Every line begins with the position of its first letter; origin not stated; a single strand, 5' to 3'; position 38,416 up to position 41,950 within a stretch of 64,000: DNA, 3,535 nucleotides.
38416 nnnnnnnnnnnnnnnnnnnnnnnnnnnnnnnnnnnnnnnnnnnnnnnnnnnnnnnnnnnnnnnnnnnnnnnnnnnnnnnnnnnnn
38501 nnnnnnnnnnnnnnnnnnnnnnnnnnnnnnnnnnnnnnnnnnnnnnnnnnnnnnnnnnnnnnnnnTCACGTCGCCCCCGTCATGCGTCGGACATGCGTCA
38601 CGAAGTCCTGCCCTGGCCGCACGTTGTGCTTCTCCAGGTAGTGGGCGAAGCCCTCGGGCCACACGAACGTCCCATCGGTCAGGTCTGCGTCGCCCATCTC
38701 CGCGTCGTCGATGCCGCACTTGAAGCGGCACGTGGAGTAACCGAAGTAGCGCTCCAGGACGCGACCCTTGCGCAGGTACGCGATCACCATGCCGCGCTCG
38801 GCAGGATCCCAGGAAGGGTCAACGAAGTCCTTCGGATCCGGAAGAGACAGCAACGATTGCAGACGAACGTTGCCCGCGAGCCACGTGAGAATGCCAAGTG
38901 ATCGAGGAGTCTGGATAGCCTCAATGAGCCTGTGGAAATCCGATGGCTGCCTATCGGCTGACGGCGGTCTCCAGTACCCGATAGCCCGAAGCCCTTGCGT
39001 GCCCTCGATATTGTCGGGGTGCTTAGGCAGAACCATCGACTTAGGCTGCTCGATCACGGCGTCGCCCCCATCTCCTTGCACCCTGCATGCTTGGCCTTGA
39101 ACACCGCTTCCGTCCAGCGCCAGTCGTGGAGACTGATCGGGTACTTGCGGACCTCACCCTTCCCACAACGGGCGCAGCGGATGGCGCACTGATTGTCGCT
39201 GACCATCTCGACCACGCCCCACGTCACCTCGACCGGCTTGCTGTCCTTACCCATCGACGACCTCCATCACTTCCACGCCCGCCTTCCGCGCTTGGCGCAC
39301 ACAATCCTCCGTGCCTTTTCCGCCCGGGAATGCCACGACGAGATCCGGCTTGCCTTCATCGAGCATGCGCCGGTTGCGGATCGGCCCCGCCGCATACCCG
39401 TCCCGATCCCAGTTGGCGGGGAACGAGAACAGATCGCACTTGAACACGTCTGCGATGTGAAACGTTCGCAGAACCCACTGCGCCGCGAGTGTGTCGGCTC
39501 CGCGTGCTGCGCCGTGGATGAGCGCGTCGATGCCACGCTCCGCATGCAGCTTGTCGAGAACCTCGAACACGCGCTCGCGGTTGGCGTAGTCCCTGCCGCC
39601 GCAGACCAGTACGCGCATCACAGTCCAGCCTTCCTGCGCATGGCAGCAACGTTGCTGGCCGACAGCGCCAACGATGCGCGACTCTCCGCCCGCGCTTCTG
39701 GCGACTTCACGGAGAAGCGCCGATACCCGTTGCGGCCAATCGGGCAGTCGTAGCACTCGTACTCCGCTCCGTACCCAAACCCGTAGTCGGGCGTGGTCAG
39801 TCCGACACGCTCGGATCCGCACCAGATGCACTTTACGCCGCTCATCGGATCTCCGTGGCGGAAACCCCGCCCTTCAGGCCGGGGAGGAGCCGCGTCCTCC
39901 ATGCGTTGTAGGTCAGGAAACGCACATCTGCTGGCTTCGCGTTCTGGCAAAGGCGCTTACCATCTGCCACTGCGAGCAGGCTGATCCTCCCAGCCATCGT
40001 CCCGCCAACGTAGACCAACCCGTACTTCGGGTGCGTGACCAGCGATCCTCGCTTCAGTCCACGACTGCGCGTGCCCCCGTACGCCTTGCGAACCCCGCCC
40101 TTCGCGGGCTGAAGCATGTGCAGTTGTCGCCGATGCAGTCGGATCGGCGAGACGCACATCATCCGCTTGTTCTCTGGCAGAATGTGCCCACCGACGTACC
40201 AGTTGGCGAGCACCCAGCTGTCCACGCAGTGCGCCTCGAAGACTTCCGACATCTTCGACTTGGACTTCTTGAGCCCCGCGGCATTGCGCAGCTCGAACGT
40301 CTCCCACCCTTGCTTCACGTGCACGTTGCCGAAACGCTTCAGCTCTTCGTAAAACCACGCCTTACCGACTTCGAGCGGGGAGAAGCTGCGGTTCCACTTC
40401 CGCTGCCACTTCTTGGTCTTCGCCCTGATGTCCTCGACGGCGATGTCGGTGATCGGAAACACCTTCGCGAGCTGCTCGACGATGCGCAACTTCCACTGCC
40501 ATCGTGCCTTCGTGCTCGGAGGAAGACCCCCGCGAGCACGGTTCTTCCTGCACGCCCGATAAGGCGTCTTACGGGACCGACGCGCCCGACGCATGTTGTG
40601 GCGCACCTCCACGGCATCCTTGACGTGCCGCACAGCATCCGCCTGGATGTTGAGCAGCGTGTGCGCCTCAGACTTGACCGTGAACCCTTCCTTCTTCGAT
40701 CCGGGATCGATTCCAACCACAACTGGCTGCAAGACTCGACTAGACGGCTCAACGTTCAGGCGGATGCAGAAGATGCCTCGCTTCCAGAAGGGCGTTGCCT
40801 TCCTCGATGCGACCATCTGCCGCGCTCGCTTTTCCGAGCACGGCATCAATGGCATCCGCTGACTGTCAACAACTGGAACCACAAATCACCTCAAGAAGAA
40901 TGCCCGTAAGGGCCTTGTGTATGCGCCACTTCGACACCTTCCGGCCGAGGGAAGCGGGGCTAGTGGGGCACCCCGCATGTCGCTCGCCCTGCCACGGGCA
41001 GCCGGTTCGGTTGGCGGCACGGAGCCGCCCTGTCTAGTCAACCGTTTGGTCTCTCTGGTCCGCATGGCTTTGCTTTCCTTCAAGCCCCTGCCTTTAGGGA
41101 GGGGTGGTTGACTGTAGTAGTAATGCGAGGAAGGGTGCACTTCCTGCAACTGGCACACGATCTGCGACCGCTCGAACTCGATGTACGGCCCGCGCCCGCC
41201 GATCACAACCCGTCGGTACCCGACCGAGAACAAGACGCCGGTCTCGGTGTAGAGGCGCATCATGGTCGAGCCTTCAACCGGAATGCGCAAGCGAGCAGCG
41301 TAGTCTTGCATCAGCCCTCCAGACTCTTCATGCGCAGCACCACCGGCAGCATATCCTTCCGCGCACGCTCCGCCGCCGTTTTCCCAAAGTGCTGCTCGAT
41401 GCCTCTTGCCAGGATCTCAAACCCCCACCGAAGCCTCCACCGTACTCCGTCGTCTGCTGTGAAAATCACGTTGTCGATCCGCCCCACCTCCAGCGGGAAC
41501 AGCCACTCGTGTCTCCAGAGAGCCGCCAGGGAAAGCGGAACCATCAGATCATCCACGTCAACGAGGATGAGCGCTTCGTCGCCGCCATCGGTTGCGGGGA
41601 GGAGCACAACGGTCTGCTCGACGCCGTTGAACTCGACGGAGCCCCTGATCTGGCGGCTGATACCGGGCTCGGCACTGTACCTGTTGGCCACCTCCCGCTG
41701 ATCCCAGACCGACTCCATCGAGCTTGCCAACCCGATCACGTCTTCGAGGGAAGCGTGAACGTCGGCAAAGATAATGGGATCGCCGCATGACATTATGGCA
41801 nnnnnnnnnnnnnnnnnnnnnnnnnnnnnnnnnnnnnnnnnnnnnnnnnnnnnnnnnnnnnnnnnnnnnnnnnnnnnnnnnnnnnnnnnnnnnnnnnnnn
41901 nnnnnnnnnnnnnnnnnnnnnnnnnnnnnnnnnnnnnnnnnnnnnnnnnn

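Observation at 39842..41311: IsrB-type OMEGA element with a candidate omegaRNA, apparently inserted into a resident ORF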

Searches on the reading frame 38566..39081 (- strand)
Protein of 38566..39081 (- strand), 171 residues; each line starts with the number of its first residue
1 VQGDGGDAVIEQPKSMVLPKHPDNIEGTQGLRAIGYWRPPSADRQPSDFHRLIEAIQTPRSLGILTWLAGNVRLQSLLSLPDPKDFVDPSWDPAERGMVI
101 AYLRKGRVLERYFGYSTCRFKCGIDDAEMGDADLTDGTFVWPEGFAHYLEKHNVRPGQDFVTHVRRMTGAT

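Call 73: search_protein_families(library=pfam, proteins=[window:38566-39081:-], max_evalue=0.01)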
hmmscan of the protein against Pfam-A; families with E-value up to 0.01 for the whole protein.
window:38566-39081:- (171 aa): 1 family
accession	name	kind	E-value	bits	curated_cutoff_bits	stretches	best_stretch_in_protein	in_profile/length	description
PF25535.1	DUF7919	-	0.0025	18.4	27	1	135-164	96-125/126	Domain of unknown function (DUF7919)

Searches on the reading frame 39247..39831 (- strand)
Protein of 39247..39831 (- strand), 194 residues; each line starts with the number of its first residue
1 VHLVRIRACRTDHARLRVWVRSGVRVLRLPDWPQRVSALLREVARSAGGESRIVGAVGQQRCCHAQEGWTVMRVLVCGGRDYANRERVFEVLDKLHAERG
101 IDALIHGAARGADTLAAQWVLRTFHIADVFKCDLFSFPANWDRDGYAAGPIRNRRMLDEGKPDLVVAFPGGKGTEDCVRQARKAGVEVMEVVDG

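Call 3: search_protein_families(library=pfam, proteins=[window:39247-39831:-], max_evalue=0.1)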
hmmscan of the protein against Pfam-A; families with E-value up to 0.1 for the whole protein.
window:39247-39831:- (194 aa): 1 family
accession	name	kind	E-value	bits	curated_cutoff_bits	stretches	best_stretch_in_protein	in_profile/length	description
PF10686.14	YAcAr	-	6.1e-17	61.6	28.2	1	72-142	1-64/66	YspA, cpYpsA-related SLOG family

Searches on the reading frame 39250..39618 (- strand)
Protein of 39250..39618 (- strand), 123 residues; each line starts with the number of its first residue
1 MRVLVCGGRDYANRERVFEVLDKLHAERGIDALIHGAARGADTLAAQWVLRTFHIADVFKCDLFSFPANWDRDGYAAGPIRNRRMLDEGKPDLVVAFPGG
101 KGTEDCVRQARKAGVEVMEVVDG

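Call 79: find_related_loci(query=window:39250-39618:-, collection=viral_contigs, flank=4000)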
Query window:39250-39618:- (123 aa) in viral_contigs; peptide patterns used: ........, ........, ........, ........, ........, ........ (x = any residue, [..] = any of these).
102 stretches matched a pattern; 101 encode a relative of the query (tblastn E <= 1e-3); the best 80 are kept; 80 distinct loci.
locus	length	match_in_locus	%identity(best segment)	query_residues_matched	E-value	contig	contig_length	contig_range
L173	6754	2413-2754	57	1-121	4e-42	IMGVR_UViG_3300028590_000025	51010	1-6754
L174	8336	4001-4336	55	1-119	1e-39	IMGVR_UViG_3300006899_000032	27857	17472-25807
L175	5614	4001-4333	58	2-120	1e-38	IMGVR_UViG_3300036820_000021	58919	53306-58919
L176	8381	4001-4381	50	2-120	8e-38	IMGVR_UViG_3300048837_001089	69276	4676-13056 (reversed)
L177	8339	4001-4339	54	1-120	5e-38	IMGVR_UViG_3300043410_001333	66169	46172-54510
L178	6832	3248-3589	50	2-122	7e-38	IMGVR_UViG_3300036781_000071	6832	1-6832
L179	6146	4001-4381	50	2-120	8e-38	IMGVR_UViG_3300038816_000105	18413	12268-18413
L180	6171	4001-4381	49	2-120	2e-37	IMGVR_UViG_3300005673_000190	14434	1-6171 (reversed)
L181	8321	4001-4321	56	1-114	5e-37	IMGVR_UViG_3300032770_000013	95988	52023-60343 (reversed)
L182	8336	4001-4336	57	1-119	7e-37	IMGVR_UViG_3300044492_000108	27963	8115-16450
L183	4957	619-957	58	1-120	7e-37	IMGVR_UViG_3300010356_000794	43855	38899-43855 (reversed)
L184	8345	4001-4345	54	1-120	3e-36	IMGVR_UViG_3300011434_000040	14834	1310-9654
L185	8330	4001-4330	54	3-119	6e-36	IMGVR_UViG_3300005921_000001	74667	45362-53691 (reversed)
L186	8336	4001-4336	54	1-120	1e-35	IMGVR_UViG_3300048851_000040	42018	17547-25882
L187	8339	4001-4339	54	1-120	2e-35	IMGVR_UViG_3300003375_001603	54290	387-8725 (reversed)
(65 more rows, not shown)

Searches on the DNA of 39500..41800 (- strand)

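Call 4: search_rna_families(source=window, start=39500, end=41800, threshold=evalue, max_evalue=10, show_alignments=3)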
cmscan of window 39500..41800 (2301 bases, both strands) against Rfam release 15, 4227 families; matches with E-value up to 10: 5.
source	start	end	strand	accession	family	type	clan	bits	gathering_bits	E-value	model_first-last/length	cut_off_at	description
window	40881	41112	-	RF02033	HEARO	Gene;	-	40.6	83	2.3e-06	1-211/211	no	HNH endonuclease-associated RNA and ORF (HEARO) RNA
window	39786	39904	+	RF00062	HgcC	Gene;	-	18.1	50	0.29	1-130/130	no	HgcC family RNA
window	39595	39708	-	RF00312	snoZ206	Gene; snRNA; snoRNA; CD-box;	-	17.5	50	6.5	1-129/129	no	Small nucleolar RNA Z206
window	40889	40950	+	RF00572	SNORD66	Gene; snRNA; snoRNA; CD-box;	-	15.3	32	7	1-76/76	no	Small nucleolar RNA SNORD66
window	40050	40116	-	RF03013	nadA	Gene; sRNA;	-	15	37.5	7.3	1-62/62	no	nadA riboswitch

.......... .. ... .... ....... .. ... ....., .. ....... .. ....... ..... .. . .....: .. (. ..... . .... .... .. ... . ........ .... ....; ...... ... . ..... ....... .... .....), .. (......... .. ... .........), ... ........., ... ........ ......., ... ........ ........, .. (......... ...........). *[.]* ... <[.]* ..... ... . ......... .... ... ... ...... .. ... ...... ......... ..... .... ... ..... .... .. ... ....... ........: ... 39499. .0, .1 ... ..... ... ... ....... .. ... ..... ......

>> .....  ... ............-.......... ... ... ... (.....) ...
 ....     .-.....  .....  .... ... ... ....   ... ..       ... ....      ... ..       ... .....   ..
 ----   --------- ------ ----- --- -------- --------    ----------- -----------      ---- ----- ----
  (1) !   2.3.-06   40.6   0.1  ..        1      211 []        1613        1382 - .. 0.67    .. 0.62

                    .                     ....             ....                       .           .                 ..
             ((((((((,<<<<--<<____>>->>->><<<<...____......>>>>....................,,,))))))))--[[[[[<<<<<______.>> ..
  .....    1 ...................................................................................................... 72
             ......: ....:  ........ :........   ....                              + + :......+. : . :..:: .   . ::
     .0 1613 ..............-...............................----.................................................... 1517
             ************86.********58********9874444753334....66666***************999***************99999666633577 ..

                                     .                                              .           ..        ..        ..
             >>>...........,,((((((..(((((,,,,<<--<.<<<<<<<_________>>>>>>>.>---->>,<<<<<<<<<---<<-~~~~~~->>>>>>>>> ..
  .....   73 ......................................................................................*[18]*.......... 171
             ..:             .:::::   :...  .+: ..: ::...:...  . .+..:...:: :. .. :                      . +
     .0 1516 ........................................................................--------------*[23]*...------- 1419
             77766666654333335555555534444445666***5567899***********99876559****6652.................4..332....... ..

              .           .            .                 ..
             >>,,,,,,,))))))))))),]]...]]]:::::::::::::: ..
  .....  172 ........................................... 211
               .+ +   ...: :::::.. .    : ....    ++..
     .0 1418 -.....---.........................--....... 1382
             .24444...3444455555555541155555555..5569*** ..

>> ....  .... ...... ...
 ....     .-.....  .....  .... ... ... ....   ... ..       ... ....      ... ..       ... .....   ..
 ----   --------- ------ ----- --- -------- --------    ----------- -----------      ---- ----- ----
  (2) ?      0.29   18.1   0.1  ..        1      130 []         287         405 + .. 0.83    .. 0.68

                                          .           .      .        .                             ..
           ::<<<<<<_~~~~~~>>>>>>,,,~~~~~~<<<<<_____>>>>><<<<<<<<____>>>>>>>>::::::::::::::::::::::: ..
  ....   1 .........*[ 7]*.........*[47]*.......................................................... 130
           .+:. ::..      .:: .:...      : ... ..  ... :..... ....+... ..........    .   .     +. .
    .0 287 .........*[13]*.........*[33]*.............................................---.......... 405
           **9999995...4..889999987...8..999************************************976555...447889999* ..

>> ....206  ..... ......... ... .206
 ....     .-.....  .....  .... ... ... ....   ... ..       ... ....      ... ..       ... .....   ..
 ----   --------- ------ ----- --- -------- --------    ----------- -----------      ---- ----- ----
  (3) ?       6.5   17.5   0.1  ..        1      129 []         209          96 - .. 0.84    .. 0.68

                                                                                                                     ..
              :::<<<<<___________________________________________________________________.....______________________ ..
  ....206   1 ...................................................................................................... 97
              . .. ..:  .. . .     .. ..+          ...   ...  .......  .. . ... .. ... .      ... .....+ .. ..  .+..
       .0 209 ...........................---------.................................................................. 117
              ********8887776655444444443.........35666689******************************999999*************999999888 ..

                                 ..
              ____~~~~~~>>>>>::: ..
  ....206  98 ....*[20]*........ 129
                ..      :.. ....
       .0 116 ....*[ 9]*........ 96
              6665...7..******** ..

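Call 13: search_rna_families(sources=[L001, L002], threshold=evalue, max_evalue=0.1, show_alignments=2)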
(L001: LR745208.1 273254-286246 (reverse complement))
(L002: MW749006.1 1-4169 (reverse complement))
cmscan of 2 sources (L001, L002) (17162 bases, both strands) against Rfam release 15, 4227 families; matches with E-value up to 0.1: 1.
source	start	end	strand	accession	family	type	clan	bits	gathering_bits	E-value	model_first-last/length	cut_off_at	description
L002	2738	2919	+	RF02033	HEARO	Gene;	-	46.4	83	6.9e-07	1-211/211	no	HNH endonuclease-associated RNA and ORF (HEARO) RNA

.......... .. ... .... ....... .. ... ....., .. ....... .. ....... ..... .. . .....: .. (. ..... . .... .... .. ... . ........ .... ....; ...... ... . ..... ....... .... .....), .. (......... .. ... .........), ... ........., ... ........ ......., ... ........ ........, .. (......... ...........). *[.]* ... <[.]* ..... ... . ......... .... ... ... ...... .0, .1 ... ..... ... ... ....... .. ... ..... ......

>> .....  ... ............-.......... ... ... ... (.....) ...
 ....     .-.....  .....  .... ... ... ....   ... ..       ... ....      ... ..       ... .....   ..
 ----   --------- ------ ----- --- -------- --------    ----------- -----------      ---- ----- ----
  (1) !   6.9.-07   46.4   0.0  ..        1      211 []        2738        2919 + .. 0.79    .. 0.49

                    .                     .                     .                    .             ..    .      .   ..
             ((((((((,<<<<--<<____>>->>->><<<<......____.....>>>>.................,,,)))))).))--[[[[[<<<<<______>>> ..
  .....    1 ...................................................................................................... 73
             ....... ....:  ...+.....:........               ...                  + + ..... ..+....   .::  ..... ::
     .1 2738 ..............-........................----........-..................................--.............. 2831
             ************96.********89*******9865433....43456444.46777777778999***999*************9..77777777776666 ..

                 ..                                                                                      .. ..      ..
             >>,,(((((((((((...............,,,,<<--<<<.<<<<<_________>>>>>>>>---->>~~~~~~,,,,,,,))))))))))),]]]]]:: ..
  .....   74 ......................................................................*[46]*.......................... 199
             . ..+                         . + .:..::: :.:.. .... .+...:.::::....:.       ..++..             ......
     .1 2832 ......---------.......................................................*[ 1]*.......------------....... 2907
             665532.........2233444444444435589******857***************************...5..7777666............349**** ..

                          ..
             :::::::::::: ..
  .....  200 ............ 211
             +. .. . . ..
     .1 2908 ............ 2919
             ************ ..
